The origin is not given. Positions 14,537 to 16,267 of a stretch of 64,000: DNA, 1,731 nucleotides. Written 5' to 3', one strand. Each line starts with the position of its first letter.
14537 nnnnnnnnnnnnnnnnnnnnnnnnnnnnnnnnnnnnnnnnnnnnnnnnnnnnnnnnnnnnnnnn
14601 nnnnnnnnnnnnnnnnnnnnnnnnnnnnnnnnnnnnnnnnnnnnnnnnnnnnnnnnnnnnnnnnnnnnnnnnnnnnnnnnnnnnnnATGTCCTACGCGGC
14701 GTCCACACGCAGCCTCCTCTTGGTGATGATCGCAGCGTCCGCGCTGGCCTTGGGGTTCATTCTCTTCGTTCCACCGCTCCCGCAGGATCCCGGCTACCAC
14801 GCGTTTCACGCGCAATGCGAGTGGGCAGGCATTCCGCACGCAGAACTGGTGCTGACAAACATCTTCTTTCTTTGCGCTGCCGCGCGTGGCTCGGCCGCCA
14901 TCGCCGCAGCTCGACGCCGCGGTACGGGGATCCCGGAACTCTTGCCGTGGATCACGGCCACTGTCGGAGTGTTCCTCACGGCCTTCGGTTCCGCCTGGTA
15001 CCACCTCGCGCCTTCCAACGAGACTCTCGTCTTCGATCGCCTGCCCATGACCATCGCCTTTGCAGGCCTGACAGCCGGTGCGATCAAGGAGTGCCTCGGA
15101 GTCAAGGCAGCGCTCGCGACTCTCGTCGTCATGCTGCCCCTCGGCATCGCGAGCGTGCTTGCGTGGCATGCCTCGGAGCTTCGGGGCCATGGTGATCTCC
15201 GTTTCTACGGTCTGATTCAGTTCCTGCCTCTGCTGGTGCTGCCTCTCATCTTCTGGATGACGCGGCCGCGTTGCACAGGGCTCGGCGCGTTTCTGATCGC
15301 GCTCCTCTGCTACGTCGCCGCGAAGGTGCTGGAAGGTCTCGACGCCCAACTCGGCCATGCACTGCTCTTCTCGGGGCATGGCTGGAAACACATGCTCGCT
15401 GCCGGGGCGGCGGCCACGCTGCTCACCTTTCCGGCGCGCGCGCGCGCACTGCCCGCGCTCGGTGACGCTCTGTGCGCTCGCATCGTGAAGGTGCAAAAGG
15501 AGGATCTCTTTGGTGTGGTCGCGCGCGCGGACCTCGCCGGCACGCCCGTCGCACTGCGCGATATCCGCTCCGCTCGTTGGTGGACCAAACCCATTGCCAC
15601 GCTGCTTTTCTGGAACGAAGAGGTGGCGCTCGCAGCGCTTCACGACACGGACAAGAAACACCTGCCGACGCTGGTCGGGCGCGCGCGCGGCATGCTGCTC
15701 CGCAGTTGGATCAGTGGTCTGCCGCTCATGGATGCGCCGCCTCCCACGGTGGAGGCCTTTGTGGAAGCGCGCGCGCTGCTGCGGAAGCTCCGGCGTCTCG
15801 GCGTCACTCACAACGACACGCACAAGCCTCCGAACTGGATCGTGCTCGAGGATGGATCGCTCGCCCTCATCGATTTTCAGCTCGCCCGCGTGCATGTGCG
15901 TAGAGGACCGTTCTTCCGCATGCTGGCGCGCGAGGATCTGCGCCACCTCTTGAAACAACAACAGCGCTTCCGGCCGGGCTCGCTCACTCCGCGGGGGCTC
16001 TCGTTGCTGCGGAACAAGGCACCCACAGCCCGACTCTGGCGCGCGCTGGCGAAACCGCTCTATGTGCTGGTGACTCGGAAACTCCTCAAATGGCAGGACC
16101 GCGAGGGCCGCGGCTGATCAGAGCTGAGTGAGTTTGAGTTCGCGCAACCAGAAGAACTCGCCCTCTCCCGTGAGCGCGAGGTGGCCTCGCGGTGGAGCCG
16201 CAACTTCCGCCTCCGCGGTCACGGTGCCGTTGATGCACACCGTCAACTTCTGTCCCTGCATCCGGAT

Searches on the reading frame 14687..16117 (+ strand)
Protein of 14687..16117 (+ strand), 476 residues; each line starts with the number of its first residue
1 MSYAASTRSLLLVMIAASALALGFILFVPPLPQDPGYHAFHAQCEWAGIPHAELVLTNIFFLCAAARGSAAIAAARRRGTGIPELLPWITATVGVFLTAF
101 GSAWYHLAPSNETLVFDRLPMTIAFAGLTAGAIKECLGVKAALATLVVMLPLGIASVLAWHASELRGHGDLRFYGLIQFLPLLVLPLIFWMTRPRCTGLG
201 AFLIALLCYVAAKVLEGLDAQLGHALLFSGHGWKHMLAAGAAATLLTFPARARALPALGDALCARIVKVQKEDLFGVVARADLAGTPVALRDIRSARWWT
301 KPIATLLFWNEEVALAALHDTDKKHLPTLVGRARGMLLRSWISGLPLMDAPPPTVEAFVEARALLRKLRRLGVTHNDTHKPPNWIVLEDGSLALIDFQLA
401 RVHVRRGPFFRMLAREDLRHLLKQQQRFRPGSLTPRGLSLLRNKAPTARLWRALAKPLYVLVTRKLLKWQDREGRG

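Call 4: search_protein_families(library=pfam, proteins=[window:14687-16117:+], max_evalue=1)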
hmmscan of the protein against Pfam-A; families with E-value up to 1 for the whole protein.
window:14687-16117:+ (476 aa): 1 family
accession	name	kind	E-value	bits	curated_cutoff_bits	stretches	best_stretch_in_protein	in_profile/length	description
PF05875.18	Ceramidase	-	6e-05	23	32.5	1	56-248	27-229/259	Ceramidase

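Call 5: search_protein_families(library=ncbifam, proteins=[window:14687-16117:+], max_evalue=0.1)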
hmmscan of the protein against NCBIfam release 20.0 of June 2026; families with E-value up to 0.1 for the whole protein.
window:14687-16117:+ (476 aa): 4 families
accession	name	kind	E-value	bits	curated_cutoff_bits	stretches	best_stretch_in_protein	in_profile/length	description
NF006620.0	PRK09188.1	equivalog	8.2e-53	179.7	490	1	269-476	25-235/365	serine/threonine protein kinase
NF008910.0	PRK12274.1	equivalog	3.4e-41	141.2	372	1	269-476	10-216/219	serine/threonine protein kinase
NF050082.1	ATPase_MABP1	exception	0.0058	15.5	800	1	317-398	214-300/435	macrolide-binding ATPase MABP-1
TIGR03724.2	arch_bud32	equivalog_domain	0.056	12.9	125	1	333-402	66-133/193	KEOPS complex kinase/ATPase Bud32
